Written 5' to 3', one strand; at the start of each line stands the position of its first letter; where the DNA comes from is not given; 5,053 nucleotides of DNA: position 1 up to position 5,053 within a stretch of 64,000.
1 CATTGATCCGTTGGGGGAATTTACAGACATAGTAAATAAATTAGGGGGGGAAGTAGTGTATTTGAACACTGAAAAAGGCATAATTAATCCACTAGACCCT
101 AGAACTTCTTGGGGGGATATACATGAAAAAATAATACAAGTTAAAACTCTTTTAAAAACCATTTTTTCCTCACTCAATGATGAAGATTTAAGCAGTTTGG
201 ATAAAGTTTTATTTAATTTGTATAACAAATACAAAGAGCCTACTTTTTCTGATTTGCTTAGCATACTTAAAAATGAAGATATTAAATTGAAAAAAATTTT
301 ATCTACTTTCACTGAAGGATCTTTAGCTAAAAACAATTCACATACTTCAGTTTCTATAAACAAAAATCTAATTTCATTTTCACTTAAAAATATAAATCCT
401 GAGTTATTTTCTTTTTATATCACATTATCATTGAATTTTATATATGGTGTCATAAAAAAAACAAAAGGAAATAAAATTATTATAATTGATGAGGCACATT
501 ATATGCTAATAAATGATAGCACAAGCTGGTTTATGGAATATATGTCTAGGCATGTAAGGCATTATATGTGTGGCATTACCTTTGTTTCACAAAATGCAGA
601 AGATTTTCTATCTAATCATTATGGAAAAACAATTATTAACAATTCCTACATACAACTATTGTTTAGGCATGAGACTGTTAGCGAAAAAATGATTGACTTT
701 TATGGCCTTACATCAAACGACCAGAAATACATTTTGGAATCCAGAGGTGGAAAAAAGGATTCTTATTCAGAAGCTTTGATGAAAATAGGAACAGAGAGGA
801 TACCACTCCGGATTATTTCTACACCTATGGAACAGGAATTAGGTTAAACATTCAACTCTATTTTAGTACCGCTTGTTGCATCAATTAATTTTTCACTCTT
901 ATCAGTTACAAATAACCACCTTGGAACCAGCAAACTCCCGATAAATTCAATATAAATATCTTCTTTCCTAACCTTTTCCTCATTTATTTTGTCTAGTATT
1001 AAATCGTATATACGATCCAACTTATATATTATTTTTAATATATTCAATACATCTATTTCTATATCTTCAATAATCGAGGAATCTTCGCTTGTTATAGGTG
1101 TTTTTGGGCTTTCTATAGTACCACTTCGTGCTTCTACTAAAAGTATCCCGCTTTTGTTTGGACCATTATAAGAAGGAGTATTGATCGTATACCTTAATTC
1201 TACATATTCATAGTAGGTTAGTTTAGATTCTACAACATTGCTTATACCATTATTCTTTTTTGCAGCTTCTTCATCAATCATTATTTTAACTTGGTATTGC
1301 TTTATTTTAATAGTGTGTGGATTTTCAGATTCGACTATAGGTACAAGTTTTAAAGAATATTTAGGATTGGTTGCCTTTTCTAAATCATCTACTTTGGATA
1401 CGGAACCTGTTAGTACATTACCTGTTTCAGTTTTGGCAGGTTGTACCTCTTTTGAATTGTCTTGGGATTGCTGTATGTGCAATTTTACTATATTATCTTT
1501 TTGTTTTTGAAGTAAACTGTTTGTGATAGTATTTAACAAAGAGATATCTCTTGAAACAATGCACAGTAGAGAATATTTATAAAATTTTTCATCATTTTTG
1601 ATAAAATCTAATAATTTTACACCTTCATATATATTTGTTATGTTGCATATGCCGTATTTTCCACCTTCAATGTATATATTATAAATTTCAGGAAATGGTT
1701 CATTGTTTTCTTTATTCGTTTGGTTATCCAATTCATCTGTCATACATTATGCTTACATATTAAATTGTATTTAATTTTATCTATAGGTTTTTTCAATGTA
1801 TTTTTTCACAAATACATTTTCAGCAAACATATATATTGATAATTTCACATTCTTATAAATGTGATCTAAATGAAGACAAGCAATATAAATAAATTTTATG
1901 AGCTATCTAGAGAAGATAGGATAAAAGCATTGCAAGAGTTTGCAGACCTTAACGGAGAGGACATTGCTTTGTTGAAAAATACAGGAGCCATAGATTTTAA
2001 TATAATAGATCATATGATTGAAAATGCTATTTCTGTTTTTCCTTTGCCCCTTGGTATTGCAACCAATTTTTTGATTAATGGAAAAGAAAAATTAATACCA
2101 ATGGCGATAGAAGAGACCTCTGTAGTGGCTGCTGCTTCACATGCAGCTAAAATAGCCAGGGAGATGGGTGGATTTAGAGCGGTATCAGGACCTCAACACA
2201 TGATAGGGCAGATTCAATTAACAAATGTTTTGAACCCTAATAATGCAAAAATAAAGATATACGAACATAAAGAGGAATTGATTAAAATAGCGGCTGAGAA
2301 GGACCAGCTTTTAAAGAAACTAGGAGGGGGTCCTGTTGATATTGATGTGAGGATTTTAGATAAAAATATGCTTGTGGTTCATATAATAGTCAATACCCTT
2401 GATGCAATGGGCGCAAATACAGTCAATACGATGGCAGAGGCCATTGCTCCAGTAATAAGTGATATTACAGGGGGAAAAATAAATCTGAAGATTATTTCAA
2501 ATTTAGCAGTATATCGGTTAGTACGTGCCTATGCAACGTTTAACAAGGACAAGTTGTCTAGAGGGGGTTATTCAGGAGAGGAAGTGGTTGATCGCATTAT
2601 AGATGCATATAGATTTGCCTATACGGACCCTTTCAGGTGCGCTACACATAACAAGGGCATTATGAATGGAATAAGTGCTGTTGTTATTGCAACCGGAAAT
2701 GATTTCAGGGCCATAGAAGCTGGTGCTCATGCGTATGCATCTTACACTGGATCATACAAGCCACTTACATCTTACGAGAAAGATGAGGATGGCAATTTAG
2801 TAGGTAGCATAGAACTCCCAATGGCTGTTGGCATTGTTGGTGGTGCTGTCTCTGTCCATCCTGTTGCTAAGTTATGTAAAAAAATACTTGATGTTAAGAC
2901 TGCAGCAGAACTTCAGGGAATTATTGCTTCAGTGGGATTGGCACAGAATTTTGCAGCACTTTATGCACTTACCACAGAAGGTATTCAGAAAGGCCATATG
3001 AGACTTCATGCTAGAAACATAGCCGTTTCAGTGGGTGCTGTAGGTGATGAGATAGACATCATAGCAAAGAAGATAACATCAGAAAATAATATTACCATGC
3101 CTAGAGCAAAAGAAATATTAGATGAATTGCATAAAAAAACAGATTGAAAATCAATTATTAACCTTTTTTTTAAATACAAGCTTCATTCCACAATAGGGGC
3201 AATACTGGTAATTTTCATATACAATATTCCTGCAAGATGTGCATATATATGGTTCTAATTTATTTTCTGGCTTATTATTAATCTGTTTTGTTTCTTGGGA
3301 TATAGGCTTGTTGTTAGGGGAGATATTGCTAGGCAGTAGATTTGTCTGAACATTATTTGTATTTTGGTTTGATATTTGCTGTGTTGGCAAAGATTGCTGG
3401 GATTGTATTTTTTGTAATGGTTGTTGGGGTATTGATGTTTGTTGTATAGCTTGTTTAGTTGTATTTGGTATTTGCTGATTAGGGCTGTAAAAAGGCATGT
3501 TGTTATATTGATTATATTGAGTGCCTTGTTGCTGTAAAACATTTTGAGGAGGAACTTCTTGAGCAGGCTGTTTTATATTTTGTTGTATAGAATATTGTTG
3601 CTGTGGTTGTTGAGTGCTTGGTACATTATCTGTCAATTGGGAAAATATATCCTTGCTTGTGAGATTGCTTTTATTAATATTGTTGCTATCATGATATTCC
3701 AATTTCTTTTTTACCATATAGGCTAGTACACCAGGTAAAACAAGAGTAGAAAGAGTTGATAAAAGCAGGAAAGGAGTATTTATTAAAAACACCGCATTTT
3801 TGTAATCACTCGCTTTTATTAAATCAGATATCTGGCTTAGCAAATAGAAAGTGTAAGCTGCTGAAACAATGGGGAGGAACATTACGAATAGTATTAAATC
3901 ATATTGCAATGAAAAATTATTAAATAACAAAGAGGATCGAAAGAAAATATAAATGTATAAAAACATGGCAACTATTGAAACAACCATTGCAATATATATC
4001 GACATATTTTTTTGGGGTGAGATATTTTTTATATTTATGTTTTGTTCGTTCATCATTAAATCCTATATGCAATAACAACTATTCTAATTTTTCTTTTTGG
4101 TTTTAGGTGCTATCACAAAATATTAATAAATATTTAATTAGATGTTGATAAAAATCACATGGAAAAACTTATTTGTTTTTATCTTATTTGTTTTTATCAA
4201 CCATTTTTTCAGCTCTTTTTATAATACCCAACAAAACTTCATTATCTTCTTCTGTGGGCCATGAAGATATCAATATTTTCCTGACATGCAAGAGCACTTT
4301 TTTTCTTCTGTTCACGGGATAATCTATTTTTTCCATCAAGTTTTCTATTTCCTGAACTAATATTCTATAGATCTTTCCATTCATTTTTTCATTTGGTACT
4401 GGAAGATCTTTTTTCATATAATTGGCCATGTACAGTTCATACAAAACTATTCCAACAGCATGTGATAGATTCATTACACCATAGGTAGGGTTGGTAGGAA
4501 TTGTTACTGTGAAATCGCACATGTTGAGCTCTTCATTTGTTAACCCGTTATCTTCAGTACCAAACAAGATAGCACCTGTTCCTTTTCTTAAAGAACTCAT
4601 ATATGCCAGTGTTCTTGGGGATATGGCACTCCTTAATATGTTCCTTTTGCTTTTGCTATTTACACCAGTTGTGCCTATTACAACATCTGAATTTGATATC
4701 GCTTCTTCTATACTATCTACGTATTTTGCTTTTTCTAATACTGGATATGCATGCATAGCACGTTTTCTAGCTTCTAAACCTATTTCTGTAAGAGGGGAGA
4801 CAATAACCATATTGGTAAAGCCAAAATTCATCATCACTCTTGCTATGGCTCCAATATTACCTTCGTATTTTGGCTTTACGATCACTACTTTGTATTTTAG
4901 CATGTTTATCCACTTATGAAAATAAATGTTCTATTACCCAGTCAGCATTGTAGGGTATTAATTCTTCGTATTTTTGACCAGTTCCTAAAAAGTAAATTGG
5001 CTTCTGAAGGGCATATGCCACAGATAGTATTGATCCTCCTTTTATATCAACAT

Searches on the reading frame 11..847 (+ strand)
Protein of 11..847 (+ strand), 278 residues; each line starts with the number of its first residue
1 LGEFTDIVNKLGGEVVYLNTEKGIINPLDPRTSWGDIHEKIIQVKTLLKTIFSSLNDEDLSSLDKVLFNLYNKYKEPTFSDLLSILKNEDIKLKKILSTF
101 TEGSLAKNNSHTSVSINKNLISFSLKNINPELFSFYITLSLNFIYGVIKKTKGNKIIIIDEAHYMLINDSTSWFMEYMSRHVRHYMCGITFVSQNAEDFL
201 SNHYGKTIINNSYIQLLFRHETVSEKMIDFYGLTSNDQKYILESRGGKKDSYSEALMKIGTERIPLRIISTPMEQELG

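Call 72: search_protein_families(library=pfam, proteins=[window:11-847:+], max_evalue=0.0001)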
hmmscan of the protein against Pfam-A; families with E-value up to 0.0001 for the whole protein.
window:11-847:+ (278 aa): 2 families
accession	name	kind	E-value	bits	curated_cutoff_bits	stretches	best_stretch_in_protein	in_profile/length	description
PF19044.6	P-loop_TraG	-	1.3e-11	44.3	25.8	1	114-261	207-364/413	TraG P-loop domain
PF12846.13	AAA_10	-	5.1e-08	32.8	27.5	1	150-239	237-324/362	AAA-like domain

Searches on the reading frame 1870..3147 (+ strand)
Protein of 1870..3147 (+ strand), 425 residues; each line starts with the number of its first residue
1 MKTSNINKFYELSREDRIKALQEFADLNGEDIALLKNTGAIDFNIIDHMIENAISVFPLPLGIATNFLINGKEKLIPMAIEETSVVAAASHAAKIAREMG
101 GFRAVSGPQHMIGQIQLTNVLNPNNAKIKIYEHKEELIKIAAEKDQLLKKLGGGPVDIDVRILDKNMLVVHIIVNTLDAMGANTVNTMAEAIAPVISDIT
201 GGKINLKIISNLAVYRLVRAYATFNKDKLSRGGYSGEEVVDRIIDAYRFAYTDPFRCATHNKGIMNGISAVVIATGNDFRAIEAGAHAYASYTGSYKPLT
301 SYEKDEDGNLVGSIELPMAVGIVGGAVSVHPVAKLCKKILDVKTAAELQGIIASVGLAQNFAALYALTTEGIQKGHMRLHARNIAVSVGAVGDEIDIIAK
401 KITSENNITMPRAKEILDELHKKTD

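Call 72: search_protein_families(library=pfam, proteins=[window:1870-3147:+], max_evalue=0.0001)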
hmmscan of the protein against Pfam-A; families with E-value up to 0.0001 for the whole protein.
window:1870-3147:+ (425 aa): 1 family
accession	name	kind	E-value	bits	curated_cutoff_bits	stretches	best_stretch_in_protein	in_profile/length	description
PF00368.23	HMG-CoA_red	-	5.4e-113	378.2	27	1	14-381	2-368/368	Hydroxymethylglutaryl-coenzyme A reductase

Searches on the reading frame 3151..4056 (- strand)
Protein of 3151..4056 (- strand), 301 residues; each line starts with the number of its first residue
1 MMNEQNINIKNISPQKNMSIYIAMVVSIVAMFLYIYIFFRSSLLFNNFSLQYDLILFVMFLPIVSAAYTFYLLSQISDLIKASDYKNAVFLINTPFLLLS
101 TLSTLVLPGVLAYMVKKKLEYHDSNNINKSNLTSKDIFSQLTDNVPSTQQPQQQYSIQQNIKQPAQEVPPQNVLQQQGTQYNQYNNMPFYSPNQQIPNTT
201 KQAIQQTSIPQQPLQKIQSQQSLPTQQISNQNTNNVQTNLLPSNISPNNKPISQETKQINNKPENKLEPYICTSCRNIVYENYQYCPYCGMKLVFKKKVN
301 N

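Call 36: search_protein_families(library=pfam, proteins=[window:3151-4056:-], max_evalue=0.001)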
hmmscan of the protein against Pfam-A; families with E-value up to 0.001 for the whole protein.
window:3151-4056:- (301 aa): 2 families
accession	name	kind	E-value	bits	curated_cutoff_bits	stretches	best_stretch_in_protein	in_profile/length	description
PF17032.10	Zn_ribbon_15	-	0.0001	23.5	28.9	1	269-290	52-73/73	zinc-ribbon family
PF13240.11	Zn_Ribbon_1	-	0.0003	20.9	25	1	272-293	2-23/23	zinc-ribbon domain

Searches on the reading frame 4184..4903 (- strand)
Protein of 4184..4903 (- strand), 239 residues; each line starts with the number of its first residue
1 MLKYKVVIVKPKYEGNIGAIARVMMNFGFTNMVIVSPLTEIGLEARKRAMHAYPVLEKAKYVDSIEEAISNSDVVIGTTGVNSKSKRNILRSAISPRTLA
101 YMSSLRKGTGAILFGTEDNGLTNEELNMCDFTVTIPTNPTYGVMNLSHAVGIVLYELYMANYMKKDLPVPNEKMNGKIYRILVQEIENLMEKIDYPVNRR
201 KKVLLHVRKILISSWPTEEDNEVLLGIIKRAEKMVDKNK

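Call 72: search_protein_families(library=pfam, proteins=[window:4184-4903:-], max_evalue=0.0001)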
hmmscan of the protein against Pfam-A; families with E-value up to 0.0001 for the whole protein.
window:4184-4903:- (239 aa): 1 family
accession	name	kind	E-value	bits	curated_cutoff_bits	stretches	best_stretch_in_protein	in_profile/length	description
PF00588.24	SpoU_methylase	-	1.2e-27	97.1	29.7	1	5-155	3-142/142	SpoU rRNA Methylase family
